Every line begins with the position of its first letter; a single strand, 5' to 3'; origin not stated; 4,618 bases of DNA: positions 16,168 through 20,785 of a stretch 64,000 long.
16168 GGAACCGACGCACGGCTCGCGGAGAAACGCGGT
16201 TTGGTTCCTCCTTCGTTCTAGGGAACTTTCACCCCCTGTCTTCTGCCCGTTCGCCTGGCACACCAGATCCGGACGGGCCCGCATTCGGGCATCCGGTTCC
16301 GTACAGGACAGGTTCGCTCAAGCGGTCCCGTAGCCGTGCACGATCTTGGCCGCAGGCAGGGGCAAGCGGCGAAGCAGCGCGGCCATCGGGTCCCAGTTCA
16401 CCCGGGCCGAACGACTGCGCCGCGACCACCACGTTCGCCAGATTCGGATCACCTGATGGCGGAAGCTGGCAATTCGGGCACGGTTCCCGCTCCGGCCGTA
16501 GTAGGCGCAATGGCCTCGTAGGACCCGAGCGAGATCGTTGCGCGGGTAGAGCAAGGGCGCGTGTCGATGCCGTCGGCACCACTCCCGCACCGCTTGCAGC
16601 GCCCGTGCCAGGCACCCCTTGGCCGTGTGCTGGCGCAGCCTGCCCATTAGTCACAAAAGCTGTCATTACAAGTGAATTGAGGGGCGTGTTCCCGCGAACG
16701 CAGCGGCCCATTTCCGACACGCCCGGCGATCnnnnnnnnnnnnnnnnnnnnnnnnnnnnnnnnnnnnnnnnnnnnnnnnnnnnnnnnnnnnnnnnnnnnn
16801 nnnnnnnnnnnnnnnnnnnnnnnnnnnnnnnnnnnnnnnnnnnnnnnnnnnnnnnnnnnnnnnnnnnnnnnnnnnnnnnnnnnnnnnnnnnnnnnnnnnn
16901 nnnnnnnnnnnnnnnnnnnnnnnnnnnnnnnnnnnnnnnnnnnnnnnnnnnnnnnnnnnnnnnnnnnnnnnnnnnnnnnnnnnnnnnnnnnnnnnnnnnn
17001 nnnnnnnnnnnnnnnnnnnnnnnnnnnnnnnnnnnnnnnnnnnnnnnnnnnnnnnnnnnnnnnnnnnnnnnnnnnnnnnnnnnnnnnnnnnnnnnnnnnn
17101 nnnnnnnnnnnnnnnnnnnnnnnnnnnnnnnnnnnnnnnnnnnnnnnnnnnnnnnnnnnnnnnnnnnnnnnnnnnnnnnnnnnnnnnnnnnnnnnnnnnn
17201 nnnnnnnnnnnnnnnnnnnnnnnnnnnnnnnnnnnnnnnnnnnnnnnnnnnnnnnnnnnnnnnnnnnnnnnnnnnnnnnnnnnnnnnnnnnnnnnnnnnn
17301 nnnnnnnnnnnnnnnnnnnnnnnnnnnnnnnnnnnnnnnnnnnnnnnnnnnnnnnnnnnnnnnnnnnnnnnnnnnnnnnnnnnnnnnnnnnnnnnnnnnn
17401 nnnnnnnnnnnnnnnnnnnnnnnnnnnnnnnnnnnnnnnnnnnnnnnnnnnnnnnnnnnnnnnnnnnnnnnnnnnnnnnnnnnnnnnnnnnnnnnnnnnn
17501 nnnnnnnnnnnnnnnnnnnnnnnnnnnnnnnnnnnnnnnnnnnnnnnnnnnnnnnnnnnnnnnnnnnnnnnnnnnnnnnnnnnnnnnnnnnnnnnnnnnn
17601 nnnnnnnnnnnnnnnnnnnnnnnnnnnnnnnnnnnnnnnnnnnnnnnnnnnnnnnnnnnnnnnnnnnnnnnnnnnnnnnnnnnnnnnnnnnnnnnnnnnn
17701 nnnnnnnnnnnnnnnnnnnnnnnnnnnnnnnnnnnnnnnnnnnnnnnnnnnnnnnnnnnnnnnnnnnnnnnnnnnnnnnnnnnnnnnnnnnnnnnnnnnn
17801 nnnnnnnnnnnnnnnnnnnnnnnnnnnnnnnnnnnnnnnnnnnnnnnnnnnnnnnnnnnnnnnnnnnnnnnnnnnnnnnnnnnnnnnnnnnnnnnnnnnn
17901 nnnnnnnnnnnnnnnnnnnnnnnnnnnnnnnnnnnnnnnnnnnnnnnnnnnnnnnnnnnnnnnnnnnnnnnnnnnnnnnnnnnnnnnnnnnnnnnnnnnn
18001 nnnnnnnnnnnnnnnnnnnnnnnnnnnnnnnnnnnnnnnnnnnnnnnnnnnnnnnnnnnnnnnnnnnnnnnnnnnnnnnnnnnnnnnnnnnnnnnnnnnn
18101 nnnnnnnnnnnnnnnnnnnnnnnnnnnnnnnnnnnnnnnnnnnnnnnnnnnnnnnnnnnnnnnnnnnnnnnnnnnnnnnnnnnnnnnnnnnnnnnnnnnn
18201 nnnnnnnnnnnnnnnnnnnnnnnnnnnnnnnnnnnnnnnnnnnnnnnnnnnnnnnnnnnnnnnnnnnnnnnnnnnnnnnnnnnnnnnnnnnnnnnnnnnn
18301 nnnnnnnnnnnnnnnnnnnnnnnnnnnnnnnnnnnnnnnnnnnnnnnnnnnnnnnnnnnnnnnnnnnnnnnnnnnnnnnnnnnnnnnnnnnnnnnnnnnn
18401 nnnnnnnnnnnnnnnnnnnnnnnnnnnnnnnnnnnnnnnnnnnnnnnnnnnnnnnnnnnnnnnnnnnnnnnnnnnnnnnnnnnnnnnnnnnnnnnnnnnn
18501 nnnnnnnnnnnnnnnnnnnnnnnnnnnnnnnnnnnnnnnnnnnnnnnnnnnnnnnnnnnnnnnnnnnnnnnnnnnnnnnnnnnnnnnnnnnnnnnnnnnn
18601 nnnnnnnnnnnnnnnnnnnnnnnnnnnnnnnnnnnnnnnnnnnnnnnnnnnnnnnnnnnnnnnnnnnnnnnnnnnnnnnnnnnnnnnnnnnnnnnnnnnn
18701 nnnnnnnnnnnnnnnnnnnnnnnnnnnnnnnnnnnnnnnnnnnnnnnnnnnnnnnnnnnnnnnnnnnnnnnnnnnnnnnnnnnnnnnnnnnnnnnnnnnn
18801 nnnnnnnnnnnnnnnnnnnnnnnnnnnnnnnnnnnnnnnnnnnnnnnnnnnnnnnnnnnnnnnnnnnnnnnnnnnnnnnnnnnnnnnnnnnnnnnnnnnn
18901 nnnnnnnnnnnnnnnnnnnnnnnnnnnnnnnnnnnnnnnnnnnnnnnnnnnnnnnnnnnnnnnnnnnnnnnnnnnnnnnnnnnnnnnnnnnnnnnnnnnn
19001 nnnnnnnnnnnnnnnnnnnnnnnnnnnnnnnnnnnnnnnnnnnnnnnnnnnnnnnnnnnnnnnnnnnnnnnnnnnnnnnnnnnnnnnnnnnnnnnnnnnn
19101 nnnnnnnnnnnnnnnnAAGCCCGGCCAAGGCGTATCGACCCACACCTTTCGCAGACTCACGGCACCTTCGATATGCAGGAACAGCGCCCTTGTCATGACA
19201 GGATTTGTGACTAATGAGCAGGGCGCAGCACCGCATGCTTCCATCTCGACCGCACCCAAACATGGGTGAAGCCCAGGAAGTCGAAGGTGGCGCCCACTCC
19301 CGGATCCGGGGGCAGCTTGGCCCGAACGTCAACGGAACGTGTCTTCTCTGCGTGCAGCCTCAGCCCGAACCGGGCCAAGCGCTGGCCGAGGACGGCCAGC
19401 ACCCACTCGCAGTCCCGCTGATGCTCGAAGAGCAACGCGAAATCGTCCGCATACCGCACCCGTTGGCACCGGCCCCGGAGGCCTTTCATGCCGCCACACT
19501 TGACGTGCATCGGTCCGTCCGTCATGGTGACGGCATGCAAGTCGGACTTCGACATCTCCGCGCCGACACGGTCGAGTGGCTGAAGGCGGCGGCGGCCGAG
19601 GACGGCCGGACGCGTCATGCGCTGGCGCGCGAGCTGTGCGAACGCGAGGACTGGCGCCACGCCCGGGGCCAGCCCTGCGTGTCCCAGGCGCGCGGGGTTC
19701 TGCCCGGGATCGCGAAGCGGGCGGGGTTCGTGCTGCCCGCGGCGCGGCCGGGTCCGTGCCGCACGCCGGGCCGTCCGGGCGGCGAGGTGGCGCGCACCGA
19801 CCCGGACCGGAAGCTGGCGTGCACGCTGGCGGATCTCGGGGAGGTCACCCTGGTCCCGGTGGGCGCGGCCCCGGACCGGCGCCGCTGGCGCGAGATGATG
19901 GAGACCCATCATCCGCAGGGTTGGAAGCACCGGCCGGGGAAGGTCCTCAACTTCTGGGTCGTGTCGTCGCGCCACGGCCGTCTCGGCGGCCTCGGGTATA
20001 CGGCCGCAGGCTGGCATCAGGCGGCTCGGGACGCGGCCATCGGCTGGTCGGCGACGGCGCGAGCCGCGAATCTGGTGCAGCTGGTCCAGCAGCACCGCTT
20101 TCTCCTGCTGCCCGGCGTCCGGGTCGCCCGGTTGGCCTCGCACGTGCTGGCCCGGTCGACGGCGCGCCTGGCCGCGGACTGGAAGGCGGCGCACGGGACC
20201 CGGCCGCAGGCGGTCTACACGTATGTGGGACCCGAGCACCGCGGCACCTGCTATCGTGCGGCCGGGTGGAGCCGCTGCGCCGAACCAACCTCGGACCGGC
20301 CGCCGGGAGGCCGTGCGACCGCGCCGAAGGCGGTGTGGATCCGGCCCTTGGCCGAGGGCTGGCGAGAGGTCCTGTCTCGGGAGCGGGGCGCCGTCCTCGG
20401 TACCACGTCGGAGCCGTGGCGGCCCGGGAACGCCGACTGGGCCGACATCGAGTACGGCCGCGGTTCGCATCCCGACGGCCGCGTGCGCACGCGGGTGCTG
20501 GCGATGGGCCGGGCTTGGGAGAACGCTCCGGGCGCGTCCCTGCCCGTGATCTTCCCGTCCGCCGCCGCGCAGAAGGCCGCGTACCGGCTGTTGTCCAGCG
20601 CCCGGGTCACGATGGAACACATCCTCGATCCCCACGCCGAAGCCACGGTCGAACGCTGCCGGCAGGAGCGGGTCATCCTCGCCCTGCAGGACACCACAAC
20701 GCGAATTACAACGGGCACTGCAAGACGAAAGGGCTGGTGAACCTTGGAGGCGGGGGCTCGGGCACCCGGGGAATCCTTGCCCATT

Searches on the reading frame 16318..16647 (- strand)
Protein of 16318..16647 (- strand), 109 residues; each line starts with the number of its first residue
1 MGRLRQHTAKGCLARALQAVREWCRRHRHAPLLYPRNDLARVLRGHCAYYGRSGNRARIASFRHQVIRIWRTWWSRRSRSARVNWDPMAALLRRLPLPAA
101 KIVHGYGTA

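Call 9: search_protein_families(library=pfam, proteins=[window:16318-16647:-], max_evalue=0.01)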
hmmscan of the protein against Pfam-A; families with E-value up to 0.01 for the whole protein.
window:16318-16647:- (109 aa): 1 family
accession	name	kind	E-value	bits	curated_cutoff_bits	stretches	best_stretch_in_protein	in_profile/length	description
PF08388.16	GIIM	-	9e-05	22.8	23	1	14-84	2-73/80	Group II intron, maturase-specific domain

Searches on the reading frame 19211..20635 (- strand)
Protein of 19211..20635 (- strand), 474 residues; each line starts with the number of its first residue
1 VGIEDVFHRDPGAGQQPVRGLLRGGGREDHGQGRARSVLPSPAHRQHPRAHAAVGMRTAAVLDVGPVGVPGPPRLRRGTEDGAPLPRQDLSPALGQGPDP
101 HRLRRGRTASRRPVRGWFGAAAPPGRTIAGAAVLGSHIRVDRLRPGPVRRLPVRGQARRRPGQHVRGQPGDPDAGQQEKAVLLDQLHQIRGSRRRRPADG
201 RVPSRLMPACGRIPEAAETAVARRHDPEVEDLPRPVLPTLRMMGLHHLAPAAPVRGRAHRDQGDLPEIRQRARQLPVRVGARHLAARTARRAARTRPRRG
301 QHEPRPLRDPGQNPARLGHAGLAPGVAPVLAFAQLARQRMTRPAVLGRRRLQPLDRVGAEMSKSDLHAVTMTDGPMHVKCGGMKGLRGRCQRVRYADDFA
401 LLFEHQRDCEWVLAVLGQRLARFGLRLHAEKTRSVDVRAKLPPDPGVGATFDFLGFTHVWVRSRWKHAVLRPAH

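Call 9: search_protein_families(library=pfam, proteins=[window:19211-20635:-], max_evalue=0.01)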
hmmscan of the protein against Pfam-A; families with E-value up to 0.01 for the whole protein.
window:19211-20635:- (474 aa): 1 family
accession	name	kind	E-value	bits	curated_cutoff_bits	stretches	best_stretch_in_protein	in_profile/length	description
PF00078.32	RVT_1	-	3e-06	27.5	29.6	1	386-457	141-204/205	Reverse transcriptase (RNA-dependent DNA polymerase)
